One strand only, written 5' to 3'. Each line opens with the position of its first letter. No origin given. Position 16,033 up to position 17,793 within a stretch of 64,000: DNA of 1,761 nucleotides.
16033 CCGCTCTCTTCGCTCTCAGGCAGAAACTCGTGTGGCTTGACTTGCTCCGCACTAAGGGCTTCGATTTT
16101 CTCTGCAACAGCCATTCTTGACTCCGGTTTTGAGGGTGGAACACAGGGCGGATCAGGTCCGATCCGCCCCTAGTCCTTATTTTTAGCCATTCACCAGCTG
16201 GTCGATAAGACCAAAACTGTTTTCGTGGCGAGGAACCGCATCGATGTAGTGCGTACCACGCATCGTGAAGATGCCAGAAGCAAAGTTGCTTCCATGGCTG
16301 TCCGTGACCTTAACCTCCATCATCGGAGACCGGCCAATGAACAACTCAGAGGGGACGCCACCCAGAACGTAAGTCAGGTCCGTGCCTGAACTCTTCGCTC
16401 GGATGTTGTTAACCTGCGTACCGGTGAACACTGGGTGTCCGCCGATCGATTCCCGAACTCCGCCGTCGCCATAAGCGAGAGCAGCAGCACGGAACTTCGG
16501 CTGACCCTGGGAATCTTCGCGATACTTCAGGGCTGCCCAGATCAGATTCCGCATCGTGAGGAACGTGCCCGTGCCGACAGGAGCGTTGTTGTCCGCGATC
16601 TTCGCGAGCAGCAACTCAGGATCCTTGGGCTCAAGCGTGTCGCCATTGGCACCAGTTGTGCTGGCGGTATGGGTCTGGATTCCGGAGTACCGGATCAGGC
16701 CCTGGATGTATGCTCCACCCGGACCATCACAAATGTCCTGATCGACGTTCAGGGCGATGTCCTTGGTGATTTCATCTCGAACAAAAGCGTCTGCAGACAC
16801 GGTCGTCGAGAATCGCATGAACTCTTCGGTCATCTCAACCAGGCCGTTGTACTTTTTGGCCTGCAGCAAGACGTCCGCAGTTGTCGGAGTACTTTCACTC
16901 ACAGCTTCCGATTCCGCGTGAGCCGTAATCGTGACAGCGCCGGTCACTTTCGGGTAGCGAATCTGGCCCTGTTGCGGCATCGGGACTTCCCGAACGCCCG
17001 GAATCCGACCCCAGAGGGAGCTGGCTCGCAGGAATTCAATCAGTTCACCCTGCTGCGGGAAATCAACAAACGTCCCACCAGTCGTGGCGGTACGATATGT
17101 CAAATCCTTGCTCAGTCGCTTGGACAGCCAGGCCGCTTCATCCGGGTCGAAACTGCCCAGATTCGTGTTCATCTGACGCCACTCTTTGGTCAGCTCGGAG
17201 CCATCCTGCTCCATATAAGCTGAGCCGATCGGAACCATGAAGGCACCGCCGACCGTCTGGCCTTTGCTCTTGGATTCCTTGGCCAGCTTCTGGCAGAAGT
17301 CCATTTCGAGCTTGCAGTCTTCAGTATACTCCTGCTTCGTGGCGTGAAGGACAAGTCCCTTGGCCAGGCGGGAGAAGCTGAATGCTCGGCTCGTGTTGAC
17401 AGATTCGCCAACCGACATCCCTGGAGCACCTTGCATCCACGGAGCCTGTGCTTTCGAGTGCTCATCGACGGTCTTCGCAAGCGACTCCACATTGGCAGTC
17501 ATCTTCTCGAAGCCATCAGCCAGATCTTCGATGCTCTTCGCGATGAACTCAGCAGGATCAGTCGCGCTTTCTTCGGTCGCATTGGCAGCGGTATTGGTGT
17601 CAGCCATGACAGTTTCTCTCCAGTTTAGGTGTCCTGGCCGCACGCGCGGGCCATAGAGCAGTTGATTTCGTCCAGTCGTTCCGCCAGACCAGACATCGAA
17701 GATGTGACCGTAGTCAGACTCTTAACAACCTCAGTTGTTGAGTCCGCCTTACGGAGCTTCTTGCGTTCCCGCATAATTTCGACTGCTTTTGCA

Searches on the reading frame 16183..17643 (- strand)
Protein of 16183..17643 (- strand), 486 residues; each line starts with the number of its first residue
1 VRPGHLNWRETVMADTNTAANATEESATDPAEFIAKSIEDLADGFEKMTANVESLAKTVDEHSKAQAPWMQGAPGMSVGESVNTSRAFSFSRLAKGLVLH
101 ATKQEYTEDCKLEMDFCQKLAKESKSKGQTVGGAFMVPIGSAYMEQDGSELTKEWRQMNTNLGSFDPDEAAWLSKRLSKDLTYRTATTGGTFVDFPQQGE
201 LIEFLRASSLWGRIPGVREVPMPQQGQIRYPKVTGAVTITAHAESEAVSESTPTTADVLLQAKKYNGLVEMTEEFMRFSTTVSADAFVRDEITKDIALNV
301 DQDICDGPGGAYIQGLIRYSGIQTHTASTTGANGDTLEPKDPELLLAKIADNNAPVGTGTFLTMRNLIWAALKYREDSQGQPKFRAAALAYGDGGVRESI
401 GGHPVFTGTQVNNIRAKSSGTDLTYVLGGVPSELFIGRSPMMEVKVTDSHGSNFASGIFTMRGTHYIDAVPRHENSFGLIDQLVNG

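Call 55: search_protein_families(library=phrogs, proteins=[window:16183-17643:-], max_evalue=0.00001)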
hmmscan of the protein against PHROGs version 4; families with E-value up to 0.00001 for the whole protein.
window:16183-17643:- (486 aa): 3 families
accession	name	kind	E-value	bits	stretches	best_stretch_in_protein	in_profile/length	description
phrog_617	-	head and packaging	1.7e-26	94.3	1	36-482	238-623/626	major head protein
phrog_10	-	head and packaging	5.7e-19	69.5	1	187-480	363-633/752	major head protein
phrog_2263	-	head and packaging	1.3e-08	35.2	1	42-454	201-518/551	major head protein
